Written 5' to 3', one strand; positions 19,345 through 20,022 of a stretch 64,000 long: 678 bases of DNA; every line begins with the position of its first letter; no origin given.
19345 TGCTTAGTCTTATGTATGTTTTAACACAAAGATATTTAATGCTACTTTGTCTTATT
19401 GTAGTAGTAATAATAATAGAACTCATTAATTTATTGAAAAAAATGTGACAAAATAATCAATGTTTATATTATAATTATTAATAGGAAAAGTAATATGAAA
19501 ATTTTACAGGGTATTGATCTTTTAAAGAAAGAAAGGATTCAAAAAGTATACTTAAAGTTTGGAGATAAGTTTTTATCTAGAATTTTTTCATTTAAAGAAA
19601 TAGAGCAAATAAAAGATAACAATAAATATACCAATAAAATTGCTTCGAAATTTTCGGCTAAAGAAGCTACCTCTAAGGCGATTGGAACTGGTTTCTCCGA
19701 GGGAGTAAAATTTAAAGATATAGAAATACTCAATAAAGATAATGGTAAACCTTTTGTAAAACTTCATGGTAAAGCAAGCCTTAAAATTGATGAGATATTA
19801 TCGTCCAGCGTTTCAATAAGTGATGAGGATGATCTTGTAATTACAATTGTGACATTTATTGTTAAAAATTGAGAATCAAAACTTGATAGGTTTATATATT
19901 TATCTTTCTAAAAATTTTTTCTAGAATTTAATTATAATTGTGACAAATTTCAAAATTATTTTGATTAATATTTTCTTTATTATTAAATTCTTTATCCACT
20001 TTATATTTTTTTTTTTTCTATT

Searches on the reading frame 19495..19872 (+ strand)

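Call 3: search_protein_families(library=pfam, proteins=[window:19495-19872:+], max_evalue=0.01)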
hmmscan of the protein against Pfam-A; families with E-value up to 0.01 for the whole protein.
window:19495-19872:+ (125 aa): 1 family
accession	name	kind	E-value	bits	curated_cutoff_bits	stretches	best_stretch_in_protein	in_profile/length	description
PF01648.25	ACPS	-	2.3e-15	57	25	1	6-117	3-109/111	4'-phosphopantetheinyl transferase superfamily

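Call 4: search_protein_families(library=ncbifam, proteins=[window:19495-19872:+], max_evalue=0.01)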
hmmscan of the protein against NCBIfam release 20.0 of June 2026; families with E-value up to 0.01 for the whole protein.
window:19495-19872:+ (125 aa): 13 families
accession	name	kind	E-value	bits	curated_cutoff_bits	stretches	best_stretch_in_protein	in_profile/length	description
NF011251.0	PRK14657.1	equivalog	5e-26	91.2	165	1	5-119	5-119/123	holo-[acyl-carrier-protein] synthase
NF011254.0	PRK14660.1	equivalog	1.2e-25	90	195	1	3-102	3-102/125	holo-[acyl-carrier-protein] synthase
NF011253.0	PRK14659.1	equivalog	7.8e-25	87.9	156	1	6-123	6-121/123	holo-[acyl-carrier-protein] synthase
NF011257.0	PRK14663.1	equivalog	8e-24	84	186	1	6-111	4-107/123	holo-[acyl-carrier-protein] synthase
TIGR00516.1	acpS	equivalog_domain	1.4e-23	83.5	59.8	1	5-119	5-118/125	holo-ACP synthase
TIGR00556.1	pantethn_trn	domain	2.3e-20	73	45.35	1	6-117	6-121/128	phosphopantetheine--protein transferase domain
NF011250.0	PRK14656.1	equivalog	2.9e-20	72.6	175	1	5-118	5-120/126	holo-[acyl-carrier-protein] synthase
NF000832.0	PRK00070.3-2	equivalog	2.1e-13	50.6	107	1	5-119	5-112/116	holo-ACP synthase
NF011255.0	PRK14661.1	equivalog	3.1e-10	40.2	209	1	3-96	3-87/169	holo-[acyl-carrier-protein] synthase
NF000831.0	PRK00070.3-1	equivalog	8.1e-08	32.2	124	1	6-119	7-125/130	holo-ACP synthase AcpS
NF011256.0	PRK14662.1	equivalog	1.6e-07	31.7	150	1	5-92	5-87/123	4'-phosphopantetheinyl transferase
NF000835.0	PRK00070.4-1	equivalog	0.0014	18.9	128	1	5-91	5-89/115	holo-ACP synthase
NF011252.0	PRK14658.1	equivalog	0.0042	17.1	149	1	1-120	1-109/115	holo-ACP synthase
